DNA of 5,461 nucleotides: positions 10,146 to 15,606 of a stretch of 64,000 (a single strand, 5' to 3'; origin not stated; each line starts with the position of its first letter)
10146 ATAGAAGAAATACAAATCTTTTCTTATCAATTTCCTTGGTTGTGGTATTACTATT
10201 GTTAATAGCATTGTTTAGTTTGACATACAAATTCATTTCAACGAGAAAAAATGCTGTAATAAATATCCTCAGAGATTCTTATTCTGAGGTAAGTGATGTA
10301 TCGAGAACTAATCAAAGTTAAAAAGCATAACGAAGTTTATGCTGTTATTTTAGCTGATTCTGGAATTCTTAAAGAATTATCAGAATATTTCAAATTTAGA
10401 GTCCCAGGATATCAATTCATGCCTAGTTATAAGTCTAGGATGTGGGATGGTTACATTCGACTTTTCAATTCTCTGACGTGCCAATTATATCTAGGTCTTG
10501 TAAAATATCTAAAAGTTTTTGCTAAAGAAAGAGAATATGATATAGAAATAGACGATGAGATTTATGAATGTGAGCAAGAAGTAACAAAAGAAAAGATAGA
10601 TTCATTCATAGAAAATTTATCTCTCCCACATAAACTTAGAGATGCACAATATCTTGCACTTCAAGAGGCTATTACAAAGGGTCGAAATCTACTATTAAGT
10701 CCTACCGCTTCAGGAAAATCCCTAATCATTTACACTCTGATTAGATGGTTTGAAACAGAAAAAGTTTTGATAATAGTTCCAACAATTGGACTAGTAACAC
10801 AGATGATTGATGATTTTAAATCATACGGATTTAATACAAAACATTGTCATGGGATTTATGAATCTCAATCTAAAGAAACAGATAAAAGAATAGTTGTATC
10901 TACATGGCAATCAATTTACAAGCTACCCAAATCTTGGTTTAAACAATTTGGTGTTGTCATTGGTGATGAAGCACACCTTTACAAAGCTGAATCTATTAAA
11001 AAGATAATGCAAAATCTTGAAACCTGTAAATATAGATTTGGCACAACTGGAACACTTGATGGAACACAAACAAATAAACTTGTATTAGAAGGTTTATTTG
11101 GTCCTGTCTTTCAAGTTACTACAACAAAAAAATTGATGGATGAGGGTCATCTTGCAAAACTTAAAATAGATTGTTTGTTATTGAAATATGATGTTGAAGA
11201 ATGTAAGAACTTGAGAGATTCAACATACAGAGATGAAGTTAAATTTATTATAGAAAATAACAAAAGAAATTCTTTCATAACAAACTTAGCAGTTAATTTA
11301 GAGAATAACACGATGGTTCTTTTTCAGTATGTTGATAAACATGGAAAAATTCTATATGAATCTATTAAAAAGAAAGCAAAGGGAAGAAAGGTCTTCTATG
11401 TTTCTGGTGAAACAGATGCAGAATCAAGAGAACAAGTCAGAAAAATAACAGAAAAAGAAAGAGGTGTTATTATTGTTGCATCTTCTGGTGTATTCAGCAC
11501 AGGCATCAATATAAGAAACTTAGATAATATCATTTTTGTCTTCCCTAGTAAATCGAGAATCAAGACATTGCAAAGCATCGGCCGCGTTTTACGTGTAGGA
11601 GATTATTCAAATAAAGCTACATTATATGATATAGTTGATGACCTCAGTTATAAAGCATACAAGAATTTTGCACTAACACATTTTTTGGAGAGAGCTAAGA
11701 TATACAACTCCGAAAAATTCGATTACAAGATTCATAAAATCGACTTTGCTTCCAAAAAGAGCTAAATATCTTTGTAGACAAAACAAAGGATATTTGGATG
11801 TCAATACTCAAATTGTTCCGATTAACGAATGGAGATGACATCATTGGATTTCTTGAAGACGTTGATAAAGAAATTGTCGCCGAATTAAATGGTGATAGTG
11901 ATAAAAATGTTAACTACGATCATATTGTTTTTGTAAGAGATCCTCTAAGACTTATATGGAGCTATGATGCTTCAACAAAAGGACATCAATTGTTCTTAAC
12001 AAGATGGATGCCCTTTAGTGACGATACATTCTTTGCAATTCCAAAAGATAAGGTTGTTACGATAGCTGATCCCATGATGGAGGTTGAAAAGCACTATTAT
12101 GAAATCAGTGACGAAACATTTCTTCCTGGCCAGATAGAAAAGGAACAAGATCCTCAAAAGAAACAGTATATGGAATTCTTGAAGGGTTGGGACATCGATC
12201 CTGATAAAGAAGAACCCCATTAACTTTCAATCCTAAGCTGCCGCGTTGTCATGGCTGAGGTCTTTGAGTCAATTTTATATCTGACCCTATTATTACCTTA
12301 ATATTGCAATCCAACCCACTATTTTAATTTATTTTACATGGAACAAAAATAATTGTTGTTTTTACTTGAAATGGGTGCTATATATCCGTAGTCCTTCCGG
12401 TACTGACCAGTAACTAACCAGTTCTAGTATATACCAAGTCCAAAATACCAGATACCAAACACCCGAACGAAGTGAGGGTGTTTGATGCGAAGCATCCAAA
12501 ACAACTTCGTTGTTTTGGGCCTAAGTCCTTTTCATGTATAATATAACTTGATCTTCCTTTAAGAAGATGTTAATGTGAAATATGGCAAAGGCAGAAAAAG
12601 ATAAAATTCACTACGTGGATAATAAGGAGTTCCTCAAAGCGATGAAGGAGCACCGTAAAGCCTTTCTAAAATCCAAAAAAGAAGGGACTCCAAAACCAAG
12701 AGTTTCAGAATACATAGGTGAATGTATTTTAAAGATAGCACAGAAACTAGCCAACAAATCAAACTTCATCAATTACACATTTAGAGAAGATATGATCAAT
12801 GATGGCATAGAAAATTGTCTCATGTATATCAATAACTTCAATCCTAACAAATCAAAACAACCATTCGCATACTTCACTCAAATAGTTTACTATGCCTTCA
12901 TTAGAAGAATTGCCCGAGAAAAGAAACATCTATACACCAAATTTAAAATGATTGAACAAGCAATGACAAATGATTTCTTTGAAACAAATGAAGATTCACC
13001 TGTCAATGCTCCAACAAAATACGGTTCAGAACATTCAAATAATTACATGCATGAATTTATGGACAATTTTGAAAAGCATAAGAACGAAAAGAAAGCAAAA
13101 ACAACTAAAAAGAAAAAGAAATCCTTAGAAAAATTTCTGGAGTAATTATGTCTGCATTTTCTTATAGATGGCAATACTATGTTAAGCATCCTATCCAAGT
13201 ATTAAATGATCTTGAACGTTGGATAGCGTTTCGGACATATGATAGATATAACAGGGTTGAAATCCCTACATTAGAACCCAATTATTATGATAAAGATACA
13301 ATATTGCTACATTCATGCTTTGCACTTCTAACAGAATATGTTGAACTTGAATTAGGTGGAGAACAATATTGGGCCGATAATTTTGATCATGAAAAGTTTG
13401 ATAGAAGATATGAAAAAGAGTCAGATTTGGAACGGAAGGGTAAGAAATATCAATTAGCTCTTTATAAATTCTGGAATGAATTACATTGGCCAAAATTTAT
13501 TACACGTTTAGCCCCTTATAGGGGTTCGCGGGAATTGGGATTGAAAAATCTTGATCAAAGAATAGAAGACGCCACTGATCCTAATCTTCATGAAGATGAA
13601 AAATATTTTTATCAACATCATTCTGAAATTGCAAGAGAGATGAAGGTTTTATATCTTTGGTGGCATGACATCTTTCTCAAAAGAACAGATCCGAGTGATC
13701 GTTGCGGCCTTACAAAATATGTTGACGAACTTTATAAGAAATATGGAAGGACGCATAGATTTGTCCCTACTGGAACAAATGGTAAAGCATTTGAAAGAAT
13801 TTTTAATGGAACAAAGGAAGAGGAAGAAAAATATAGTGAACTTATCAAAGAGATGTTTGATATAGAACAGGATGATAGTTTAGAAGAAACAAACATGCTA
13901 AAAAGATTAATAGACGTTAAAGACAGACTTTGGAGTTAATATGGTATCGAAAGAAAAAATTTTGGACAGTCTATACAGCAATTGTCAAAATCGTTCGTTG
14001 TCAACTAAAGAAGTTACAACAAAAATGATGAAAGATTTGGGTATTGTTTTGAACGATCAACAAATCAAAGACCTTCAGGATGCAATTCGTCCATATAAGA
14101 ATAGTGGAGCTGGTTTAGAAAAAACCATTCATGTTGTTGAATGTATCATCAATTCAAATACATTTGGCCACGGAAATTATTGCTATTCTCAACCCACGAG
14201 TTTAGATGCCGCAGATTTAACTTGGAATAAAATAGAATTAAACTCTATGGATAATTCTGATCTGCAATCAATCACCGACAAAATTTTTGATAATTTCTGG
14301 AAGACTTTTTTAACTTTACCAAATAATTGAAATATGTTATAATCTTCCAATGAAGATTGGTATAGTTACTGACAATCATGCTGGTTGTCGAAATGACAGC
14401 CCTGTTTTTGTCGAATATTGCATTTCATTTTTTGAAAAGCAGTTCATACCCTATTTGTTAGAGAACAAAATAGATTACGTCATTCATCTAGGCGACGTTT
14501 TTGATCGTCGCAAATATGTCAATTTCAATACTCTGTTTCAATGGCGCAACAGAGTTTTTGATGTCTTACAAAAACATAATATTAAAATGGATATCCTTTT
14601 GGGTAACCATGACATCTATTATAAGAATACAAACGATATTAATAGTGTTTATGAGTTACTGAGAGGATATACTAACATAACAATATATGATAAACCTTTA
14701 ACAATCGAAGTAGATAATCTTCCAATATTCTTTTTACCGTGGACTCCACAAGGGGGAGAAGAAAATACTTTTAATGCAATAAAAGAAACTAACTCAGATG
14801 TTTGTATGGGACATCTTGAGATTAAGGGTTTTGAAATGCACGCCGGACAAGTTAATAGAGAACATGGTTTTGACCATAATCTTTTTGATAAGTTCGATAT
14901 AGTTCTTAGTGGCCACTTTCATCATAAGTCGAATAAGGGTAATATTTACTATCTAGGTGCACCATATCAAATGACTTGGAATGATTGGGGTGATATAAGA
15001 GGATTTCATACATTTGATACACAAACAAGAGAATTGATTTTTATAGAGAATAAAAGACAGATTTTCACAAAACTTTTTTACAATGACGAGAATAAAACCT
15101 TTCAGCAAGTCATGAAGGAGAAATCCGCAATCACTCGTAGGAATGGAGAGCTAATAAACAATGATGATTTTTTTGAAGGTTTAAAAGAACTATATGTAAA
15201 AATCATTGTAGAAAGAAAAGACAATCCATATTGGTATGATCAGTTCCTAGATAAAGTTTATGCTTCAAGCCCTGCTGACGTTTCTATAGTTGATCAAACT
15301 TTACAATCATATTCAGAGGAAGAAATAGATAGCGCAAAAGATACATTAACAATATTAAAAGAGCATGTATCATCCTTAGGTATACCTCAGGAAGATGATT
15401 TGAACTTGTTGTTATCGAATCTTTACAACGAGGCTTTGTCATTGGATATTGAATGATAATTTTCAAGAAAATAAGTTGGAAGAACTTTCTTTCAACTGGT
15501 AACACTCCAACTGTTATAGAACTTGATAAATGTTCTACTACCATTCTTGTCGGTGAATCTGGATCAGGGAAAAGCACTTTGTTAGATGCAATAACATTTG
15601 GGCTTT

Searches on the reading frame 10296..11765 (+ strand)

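Call 79: search_protein_families(library=pfam, proteins=[window:10296-11765:+], max_evalue=0.0001)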
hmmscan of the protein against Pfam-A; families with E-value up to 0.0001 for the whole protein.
window:10296-11765:+ (489 aa): 4 families
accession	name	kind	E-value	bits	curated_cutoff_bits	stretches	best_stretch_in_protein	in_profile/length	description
PF04851.21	ResIII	-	1.1e-20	74.6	22.5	1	113-254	3-162/164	Type III restriction enzyme, res subunit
PF21241.2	UvsW_N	-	1.6e-15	57.8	25.3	1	6-86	2-81/81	DNA helicase UvsW, N-terminal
PF00270.35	DEAD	-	9.3e-15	55.2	26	1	117-242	3-146/167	DEAD/DEAH box helicase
PF00271.37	Helicase_C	-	2.6e-11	44.2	23.5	1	330-435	9-110/110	Helicase conserved C-terminal domain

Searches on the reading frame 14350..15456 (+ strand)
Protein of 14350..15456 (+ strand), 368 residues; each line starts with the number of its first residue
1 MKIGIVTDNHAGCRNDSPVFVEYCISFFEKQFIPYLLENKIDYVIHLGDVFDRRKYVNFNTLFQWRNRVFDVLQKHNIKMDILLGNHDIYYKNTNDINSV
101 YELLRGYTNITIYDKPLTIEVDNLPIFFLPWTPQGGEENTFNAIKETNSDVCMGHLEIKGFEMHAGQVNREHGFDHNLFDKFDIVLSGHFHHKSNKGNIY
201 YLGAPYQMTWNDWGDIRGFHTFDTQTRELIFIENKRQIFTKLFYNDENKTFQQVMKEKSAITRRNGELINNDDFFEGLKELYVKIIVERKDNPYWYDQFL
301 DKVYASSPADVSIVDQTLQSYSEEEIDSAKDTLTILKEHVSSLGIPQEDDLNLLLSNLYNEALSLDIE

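Call 9: search_protein_families(library=pfam, proteins=[window:14350-15456:+])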
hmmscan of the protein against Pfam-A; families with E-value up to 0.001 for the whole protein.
window:14350-15456:+ (368 aa): 2 families
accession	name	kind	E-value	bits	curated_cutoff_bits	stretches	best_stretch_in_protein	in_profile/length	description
PF00149.33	Metallophos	-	5.8e-11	43.6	21.5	1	1-192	1-190/191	Calcineurin-like phosphoesterase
PF12850.12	Metallophos_2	-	1.3e-05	25.7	27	1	1-156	1-116/154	Calcineurin-like phosphoesterase superfamily domain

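Call 63: search_protein_representatives(protein=window:14350-15456:+)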
Query: 368 residues. Proteins with E-value up to 0.001 (for the whole library): 5991; up to 1e-10: 2822; up to 1e-30: 1214. The best 150 are listed.
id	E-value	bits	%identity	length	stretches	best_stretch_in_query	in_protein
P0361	2.0e-90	320.3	44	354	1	1-368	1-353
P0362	3.9e-88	312.7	48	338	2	1-245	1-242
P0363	8.9e-88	311.5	46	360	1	1-366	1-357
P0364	1.9e-87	310.5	44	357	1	1-364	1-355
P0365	1.9e-87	310.4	45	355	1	1-367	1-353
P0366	3.9e-87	309.4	45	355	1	1-365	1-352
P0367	3.4e-85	303.0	43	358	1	2-366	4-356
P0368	5.6e-85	302.3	44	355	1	3-366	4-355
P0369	2.0e-84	300.5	44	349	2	4-247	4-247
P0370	2.4e-83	296.9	43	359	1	1-347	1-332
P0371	2.8e-82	293.4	44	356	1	1-365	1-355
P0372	3.6e-82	293.0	45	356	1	2-367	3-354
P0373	3.6e-82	293.0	43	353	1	1-362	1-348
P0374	4.3e-82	292.8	42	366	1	1-365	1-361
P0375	1.5e-81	291.0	45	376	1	2-363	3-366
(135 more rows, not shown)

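Call 65: find_related_loci(query=A4, collection=viral_contigs, flank=1500)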
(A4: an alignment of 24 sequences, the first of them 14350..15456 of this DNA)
Query A4 (368 aa) in viral_contigs; peptide patterns used: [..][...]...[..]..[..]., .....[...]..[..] (x = any residue, [..] = any of these).
599 stretches matched a pattern (row limit reached: there are more); 594 encode a relative of the query (tblastn E <= 1e-3); the best 80 are kept; 80 distinct loci.
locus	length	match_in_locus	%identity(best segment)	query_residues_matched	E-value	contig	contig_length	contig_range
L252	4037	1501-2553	47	1-364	1e-112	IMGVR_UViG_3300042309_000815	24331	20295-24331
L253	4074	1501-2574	46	1-368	9e-105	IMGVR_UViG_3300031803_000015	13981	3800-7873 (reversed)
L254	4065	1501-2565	44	1-368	3e-100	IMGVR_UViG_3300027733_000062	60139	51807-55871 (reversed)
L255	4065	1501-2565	44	1-368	1e-98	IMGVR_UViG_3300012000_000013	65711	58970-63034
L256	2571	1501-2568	44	1-366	4e-98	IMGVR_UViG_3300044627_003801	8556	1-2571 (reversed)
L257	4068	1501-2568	43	1-366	1e-96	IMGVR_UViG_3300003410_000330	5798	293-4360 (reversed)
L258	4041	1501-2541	43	1-366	1e-96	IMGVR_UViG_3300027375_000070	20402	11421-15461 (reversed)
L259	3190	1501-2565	42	1-366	2e-95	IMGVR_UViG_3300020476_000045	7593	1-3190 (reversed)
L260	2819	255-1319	42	1-365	1e-94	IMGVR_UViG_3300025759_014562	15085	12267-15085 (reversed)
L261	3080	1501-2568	43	1-366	1e-94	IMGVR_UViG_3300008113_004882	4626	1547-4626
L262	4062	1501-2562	44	1-365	1e-94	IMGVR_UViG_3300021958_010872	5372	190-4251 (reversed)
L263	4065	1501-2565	41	1-366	1e-94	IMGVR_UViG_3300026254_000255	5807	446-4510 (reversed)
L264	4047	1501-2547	45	1-364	4e-94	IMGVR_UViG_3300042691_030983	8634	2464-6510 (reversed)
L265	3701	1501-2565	44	1-366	9e-94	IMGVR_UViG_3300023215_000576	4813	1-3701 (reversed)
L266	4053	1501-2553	43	2-366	8e-94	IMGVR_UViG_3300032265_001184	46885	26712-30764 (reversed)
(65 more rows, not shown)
